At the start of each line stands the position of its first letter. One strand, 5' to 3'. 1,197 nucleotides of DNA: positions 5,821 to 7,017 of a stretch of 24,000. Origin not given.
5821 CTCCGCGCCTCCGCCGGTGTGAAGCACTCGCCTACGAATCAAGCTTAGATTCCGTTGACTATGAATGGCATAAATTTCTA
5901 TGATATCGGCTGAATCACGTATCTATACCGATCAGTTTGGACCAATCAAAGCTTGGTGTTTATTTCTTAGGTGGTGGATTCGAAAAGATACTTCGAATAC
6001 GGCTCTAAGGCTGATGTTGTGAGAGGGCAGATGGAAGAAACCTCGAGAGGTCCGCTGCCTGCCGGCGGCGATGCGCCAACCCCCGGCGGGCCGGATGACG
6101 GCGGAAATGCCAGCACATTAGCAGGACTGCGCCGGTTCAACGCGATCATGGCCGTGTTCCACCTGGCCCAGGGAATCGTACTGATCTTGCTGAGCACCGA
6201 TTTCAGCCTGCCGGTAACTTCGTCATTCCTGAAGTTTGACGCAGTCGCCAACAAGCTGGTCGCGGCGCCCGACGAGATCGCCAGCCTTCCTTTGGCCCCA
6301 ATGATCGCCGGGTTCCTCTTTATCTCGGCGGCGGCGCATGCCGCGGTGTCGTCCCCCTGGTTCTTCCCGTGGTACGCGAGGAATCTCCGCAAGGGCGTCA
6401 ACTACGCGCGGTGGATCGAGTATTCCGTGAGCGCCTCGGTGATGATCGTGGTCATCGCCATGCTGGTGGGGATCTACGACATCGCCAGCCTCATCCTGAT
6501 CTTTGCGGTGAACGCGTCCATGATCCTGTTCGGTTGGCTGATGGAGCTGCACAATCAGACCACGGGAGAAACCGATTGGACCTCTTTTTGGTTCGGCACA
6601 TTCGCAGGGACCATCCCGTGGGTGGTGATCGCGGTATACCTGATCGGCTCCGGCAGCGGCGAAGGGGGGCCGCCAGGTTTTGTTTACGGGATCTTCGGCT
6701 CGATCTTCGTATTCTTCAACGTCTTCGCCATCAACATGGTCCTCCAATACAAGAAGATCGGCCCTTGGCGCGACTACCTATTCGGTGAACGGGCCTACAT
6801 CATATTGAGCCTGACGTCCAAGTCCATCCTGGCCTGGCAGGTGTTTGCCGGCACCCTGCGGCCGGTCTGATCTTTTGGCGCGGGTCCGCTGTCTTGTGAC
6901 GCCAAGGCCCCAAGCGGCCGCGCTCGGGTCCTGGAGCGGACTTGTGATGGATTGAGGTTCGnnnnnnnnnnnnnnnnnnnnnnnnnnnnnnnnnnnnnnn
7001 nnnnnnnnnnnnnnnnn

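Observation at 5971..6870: Heliorhodopsin gene with all signature residues and a long Pro/Gly/Asp-rich N-terminal tail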

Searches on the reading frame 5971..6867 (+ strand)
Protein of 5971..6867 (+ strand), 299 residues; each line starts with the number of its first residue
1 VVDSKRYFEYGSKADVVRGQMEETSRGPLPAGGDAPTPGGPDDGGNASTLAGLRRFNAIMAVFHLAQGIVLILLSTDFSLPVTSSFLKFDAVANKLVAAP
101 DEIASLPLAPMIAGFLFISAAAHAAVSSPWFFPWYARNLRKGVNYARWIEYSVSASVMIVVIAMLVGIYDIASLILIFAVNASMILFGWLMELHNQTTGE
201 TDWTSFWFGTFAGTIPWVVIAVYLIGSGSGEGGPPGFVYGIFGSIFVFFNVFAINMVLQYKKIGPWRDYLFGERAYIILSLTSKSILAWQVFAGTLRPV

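Call 4: search_protein_families(library=pfam, proteins=[window:5971-6867:+], max_evalue=0.01)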
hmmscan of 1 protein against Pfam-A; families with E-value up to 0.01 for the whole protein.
window:5971-6867:+ (299 aa): 1 family
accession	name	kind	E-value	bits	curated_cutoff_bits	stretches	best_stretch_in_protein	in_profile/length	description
PF18761.7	Heliorhodopsin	-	3.2e-104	348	26.7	1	53-296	1-242/242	Heliorhodopsin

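Call 5: search_solved_structures(query=window:5971-6867:+, show_alignments=3)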
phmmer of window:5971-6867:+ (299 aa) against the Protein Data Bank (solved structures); distinct sequences matched with E-value up to 0.001: 6.
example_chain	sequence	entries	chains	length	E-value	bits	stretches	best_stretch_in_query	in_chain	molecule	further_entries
6is6_A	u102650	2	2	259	2e-72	247.4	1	53-299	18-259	heliorhodopsin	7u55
7clj_A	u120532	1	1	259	4.9e-72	246.1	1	53-299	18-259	heliorhodopsin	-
9ljj_A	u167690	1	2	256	4.3e-68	233.2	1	50-298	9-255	Heliorhodopsin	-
6su3_X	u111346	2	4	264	4.8e-68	233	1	50-298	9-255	48C12 heliorhodopsin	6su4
6uh3_A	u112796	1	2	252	2.7e-67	230.5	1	50-296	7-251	Heliorhodopsin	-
9vfc_A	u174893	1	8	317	8.7e-47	163.2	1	32-298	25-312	heliorhodopsin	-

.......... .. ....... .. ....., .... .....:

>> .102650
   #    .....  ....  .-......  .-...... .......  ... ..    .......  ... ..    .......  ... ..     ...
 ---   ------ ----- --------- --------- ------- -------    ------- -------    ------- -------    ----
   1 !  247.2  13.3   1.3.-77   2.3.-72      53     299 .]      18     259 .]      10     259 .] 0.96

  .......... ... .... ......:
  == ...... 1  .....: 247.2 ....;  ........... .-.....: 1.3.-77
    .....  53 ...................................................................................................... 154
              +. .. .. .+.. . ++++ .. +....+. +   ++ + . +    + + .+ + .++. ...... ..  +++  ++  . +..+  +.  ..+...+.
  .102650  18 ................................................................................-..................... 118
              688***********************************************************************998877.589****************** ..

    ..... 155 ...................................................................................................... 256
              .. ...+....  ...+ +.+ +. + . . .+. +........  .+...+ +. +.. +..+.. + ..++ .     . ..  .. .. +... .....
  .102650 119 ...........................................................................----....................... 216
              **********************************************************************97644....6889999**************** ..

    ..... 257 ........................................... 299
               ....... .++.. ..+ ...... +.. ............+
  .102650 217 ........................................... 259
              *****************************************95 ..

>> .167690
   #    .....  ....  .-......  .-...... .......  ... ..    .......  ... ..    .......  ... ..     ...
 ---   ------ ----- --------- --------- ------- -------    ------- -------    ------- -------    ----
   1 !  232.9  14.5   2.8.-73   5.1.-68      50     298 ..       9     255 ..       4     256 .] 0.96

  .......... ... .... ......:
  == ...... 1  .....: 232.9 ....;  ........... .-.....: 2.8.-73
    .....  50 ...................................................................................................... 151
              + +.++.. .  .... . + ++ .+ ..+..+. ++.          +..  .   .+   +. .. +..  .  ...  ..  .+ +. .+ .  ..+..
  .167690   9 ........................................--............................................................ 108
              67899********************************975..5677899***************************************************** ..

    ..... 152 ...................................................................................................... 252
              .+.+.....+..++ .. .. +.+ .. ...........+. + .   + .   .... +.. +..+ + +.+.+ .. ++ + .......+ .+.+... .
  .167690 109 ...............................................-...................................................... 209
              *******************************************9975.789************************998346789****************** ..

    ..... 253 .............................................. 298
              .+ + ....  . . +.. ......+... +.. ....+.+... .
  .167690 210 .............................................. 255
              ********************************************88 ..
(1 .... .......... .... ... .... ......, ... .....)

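Call 12: find_homologous_proteins(query=window:5971-6867:+, max_evalue=1e-20)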
Query window:5971-6867:+ (299 aa): 7982 proteins with E <= 1e-20 among 8000 candidates; the best 120 are listed.
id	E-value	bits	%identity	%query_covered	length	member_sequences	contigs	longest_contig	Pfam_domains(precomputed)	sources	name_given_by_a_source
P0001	8.0e-180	615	100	93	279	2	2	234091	PF18761.8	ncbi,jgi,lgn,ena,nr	ncbi:MAG: heliorhodopsin HeR [Chloroflexi bacterium]|nr:heliorhodopsin HeR [Chloroflexota bacterium]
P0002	7.5e-136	471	81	88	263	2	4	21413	PF18761.8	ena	-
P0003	2.7e-133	462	74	93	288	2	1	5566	PF18761.8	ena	-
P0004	9.1e-129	447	78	90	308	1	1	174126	PF18761.8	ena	-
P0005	8.5e-124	431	72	88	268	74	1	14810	PF18761.8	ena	-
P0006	1.3e-123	430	74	85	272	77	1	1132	PF18761.8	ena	-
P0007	1.5e-123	430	72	88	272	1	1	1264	PF18761.8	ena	-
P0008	2.4e-123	429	74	87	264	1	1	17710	PF18761.8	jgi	jgi:hypothetical protein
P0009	2.7e-123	429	71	89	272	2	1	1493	PF18761.8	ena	-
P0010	6.8e-123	428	71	89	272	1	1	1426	PF18761.8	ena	-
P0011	1.3e-122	427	73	84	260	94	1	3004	PF18761.8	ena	-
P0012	1.5e-122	427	70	91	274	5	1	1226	PF18761.8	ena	-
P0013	2.2e-122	426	73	85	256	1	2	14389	PF18761.8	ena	-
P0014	2.4e-121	423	73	85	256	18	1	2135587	PF18761.8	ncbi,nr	ncbi:MAG: heliorhodopsin HeR [Dehalococcoidia bacterium]|nr:MAG: heliorhodopsin HeR [Dehalococcoidia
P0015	6.5e-121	421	67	95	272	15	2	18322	PF18761.8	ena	-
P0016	3.9e-120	419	75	85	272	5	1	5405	PF18761.8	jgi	jgi:hypothetical protein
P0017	1.6e-119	417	74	83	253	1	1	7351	PF18761.8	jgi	jgi:hypothetical protein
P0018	1.7e-119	417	73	85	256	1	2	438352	PF18761.8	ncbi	-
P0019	1.7e-119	417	74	85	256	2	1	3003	PF18761.8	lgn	-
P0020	2.2e-119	416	73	85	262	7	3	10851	PF18761.8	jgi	-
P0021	6.8e-119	415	73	85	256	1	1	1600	PF18761.8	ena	-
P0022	9.6e-119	414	73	84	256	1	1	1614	PF18761.8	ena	-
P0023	2.1e-118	413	72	85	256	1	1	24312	PF18761.8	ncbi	ncbi:heliorhodopsin HeR [Chloroflexota bacterium]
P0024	2.4e-118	413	72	84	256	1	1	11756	PF18761.8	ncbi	ncbi:heliorhodopsin HeR [Chloroflexota bacterium]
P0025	1.0e-117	411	71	84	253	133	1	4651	PF18761.8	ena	-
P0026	1.2e-117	411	70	85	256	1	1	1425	PF18761.8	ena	-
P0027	2.1e-117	410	69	85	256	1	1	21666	PF18761.8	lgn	-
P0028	2.2e-117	410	71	85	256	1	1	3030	PF18761.8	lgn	-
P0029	3.6e-117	409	72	84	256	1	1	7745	PF18761.8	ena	-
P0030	5.0e-117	409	71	84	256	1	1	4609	PF18761.8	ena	-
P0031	3.4e-116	406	73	83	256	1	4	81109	PF18761.8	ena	-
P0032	9.0e-116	405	69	84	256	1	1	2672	PF18761.8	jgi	jgi:hypothetical protein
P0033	1.0e-115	404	71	84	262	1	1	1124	PF18761.8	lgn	-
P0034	1.6e-115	404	71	84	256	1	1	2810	PF18761.8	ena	-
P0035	1.6e-115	404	70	84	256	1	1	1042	PF18761.8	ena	-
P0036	1.7e-115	404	70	84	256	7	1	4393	PF18761.8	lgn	-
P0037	2.0e-115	403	70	84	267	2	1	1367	PF18761.8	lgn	-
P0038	9.0e-115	401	72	85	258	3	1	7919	PF18761.8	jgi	jgi:hypothetical protein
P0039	1.0e-114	401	73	83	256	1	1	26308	PF18761.8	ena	-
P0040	8.0e-114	398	68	85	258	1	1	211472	PF18761.8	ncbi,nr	ncbi:MAG: heliorhodopsin HeR [Chloroflexi bacterium]|nr:heliorhodopsin HeR [Chloroflexota bacterium]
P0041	8.1e-114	398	68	85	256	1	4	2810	PF18761.8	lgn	-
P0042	8.6e-114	398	70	84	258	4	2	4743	PF18761.8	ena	-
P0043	1.1e-113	398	72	83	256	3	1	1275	PF18761.8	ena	-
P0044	1.4e-113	397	70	85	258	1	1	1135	PF18761.8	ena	-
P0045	1.4e-113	397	70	84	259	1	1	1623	PF18761.8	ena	-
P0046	2.2e-113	397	70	85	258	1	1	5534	PF18761.8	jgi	jgi:hypothetical protein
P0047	4.1e-113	396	70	83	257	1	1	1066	PF18761.8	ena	-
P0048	4.1e-113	396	67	84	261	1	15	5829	PF18761.8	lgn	-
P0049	6.5e-113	395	73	83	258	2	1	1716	PF18761.8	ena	-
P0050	8.9e-113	395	66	85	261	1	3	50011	PF18761.8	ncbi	-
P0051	9.9e-113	395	71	80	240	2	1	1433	PF18761.8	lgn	-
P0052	1.3e-112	394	68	86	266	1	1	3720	PF18761.8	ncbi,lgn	-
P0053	1.4e-112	394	68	84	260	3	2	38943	PF18761.8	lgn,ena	-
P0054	1.8e-112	394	68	84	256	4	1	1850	PF18761.8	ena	-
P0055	2.4e-112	393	70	85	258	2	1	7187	PF18761.8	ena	-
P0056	4.1e-112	393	70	85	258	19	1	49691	PF18761.8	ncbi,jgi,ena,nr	ncbi:MAG TPA: hypothetical protein G4O18_04270 [Dehalococcoidia bacterium]|nr:hypothetical protein [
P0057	5.8e-112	392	70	83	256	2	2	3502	PF18761.8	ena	-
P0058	5.9e-112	392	70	80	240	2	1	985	PF18761.8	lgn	-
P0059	1.0e-111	391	69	84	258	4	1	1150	PF18761.8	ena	-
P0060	1.2e-111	391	69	84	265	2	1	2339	PF18761.8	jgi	-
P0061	1.3e-111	391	70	84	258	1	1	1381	PF18761.8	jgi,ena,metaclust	metaclust:\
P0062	1.6e-111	391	73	80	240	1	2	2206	PF18761.8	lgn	-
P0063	1.8e-111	390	72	83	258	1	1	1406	PF18761.8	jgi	jgi:hypothetical protein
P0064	3.5e-111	390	67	83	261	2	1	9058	PF18761.8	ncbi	-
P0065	3.8e-111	389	70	83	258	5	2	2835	PF18761.8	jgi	jgi:hypothetical protein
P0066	5.9e-111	389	68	84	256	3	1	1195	PF18761.8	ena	-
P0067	7.9e-111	388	67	84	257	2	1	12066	PF18761.8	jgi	jgi:hypothetical protein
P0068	1.1e-110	388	68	86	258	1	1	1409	PF18761.8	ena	-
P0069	1.1e-110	388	64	89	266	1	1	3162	PF18761.8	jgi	jgi:hypothetical protein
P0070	1.5e-110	387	70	84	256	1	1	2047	PF18761.8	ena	-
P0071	1.6e-110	387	64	89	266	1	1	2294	PF18761.8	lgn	-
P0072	1.8e-110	387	67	84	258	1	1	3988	PF18761.8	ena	-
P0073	2.0e-110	387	66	85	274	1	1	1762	PF18761.8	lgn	-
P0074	2.2e-110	387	69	85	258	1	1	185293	PF18761.8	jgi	jgi:hypothetical protein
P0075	2.9e-110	386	68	83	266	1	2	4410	PF18761.8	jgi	jgi:hypothetical protein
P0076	3.0e-110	386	68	85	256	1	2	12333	PF18761.8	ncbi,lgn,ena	-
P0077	3.1e-110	386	65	89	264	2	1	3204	PF18761.8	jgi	-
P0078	3.1e-110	386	64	89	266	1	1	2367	PF18761.8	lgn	-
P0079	3.4e-110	386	64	89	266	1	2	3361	PF18761.8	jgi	jgi:hypothetical protein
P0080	3.6e-110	386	68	83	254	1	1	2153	PF18761.8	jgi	jgi:hypothetical protein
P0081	3.6e-110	386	67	84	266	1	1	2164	PF18761.8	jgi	jgi:Heliorhodopsin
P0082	3.7e-110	386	64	89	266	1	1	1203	PF18761.8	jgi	jgi:hypothetical protein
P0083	4.2e-110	386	66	87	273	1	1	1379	PF18761.8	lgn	-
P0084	4.6e-110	386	69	81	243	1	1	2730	PF18761.8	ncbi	ncbi:MAG: heliorhodopsin HeR, partial [Dehalococcoidia bacterium]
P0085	6.5e-110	385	64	89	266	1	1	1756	PF18761.8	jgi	jgi:hypothetical protein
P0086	6.7e-110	385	64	89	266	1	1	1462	PF18761.8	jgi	jgi:hypothetical protein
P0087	7.7e-110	385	64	89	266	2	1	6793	PF18761.8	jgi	jgi:hypothetical protein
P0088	8.7e-110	385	64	89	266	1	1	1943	PF18761.8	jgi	-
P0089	1.1e-109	385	67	84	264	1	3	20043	PF18761.8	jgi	jgi:Heliorhodopsin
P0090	1.7e-109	384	66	86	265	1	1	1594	PF18761.8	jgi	-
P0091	1.7e-109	384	63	89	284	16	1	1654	PF18761.8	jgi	jgi:hypothetical protein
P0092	1.8e-109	384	68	86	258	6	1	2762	PF18761.8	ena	-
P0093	2.2e-109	384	70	83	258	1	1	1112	PF18761.8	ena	-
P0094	2.6e-109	383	65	87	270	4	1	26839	PF18761.8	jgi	jgi:hypothetical protein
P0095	2.7e-109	383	65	88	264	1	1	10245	PF18761.8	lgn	-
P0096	2.8e-109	383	69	84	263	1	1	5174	PF18761.8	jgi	jgi:hypothetical protein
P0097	2.8e-109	383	67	84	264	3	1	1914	PF18761.8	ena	-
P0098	2.9e-109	383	66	84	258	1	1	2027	PF18761.8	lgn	-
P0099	2.9e-109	383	63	89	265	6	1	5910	PF18761.8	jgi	jgi:hypothetical protein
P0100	3.7e-109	383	67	84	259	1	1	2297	PF18761.8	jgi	jgi:hypothetical protein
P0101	4.3e-109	383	63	89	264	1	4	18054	PF18761.8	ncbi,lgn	-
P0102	4.6e-109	383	67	84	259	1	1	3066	PF18761.8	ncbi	-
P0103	5.6e-109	382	63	89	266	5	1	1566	PF18761.8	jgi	jgi:hypothetical protein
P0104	6.2e-109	382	66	84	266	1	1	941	PF18761.8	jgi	jgi:heliorhodopsin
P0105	7.0e-109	382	64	87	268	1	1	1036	PF18761.8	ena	-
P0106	7.1e-109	382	69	84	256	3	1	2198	PF18761.8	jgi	jgi:hypothetical protein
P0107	8.1e-109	382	64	86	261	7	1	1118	PF18761.8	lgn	-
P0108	1.0e-108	381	66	84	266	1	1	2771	PF18761.8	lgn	-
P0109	1.2e-108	381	66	83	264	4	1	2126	PF18761.8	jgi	jgi:hypothetical protein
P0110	1.2e-108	381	68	83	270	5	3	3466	PF18761.8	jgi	jgi:hypothetical protein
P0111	1.3e-108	381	68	84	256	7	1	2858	PF18761.8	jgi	jgi:hypothetical protein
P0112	1.3e-108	381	63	89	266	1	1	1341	PF18761.8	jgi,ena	-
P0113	1.5e-108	381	66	84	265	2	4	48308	PF18761.8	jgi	jgi:hypothetical protein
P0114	1.6e-108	381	61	90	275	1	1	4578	PF18761.8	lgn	-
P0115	1.9e-108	381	68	84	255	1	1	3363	PF18761.8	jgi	-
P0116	2.7e-108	380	62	89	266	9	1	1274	PF18761.8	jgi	jgi:hypothetical protein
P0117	2.7e-108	380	69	83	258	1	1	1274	PF18761.8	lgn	-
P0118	3.1e-108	380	67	83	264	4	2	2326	PF18761.8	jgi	jgi:hypothetical protein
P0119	3.3e-108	380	62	89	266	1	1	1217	PF18761.8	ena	-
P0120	3.8e-108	380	67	84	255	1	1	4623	PF18761.8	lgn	-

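Call 16: find_encoding_contigs(protein=P0001, flank=10000, max_places=4)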
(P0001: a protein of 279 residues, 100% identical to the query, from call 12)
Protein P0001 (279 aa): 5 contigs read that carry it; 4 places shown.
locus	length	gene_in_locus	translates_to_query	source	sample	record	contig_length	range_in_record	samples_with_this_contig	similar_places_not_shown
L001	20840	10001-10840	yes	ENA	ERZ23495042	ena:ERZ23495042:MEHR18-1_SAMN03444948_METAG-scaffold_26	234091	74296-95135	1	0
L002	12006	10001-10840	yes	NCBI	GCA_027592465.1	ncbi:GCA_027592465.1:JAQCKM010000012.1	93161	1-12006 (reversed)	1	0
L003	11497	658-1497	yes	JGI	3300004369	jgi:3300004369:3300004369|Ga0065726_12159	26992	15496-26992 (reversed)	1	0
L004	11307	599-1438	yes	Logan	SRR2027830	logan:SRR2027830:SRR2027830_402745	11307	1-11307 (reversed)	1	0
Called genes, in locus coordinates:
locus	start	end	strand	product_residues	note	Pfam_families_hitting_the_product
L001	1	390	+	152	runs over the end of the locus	PF00903:Glyoxalase, PF13669:Glyoxalase_4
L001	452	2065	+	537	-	PF02776:TPP_enzyme_N, PF00205:TPP_enzyme_M, PF02775:TPP_enzyme_C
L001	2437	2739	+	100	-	PF24696:UGSC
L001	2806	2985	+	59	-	PF24696:UGSC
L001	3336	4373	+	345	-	-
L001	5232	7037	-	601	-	PF01019:G_glu_transpept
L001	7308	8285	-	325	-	PF01408:GFO_IDH_MocA, PF22725:GFO_IDH_MocA_C3, PF02894:GFO_IDH_MocA_C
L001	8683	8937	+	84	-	-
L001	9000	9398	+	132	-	-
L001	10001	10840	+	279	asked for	PF18761:Heliorhodopsin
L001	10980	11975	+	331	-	PF01142:TruD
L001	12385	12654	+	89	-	PF00547:Urease_gamma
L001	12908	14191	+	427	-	PF13433:Peripla_BP_5, PF13458:Peripla_BP_6, PF01094:ANF_receptor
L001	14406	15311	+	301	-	PF02653:BPD_transp_2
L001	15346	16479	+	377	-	PF02653:BPD_transp_2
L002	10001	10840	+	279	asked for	PF18761:Heliorhodopsin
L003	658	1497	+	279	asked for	PF18761:Heliorhodopsin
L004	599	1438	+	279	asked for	PF18761:Heliorhodopsin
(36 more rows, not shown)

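Call 19: find_related_loci(query=A1, collection=genome_contigs, flank=10000)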
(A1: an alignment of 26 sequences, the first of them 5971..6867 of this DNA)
Query A1 (299 aa) in genome_contigs; peptide patterns used: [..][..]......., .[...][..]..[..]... (x = any residue, [..] = any of these).
599 stretches matched a pattern (row limit reached: there are more); 598 encode a relative of the query (tblastn E <= 1e-3); the best 80 are kept; 80 distinct loci.
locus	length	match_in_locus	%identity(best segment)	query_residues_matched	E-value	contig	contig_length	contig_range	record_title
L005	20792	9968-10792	66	22-299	1e-118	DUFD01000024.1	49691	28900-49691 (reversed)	MAG TPA_asm: Dehalococcoidia bacterium isolate W589 Contig24, whole genome shotgun sequence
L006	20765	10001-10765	73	45-299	1e-117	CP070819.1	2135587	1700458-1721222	MAG: Dehalococcoidia bacterium isolate bin1158 chromosome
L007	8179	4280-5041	68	46-299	1e-114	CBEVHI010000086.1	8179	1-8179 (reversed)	MAG TPA_asm: uncultured bacterium isolate SRR13309659_concoct_16 genome assembly, contig: ERZ26778719.585, whole genome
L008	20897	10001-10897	57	4-299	2e-112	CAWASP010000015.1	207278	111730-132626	MAG: uncultured Thermoleophilia bacterium isolate MFD02416.bin.2.159 genome assembly, contig: contig_31246, whole genome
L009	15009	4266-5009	63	48-299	2e-111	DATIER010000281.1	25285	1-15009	MAG TPA_asm: Gaiellaceae bacterium isolate SMAG_U16374 k141_1686349, whole genome shotgun sequence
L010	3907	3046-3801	63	43-298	6e-111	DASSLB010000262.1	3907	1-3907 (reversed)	MAG TPA_asm: Gaiellaceae bacterium isolate SMAG_U1158 k141_1126336, whole genome shotgun sequence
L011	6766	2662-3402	68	53-299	2e-109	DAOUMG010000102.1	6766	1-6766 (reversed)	MAG TPA_asm: Dehalococcoidaceae bacterium isolate W53_106 k135_269800, whole genome shotgun sequence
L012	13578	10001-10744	66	52-299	1e-108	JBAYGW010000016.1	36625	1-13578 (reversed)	MAG: Patescibacteria group bacterium isolate SO_2016_GW1_134 scaffold02105_OW334_2016, whole genome shotgun sequence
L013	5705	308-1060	65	49-299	4e-108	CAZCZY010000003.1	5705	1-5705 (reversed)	MAG TPA_asm: uncultured Candidatus Saccharibacteria bacterium isolate binchicken_co165_436 genome assembly, contig: k141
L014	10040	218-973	69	48-299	2e-107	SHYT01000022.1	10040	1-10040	MAG: Dehalococcoidia bacterium isolate Baikal-deep-G126 BACOMB-C32274, whole genome shotgun sequence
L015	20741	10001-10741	66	52-298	3e-107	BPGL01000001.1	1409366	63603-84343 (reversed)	MAG: Actinomycetota bacterium KatS3mg013 DNA, contig_13714, whole genome shotgun sequence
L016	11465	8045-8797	65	44-298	1e-106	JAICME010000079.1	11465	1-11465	MAG: Thermoleophilia bacterium isolate LS_ISSM_2_bin.116 k141_1305244_length_11465_cov_64.0000, whole genome shotgun seq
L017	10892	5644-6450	59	24-298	9e-106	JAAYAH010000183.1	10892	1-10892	MAG: Actinomycetales bacterium isolate AS06rmzACSIP_109 441386_AS06, whole genome shotgun sequence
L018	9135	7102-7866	62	45-299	3e-105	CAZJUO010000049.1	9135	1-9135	MAG TPA_asm: uncultured Gammaproteobacteria bacterium isolate SRP141376_co4_277 genome assembly, contig: NODE_12419_leng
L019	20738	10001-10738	67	53-298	3e-104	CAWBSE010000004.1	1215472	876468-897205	MAG: uncultured Actinomycetes bacterium isolate MFD02134.bin.1.280 genome assembly, contig: contig_15199, whole genome s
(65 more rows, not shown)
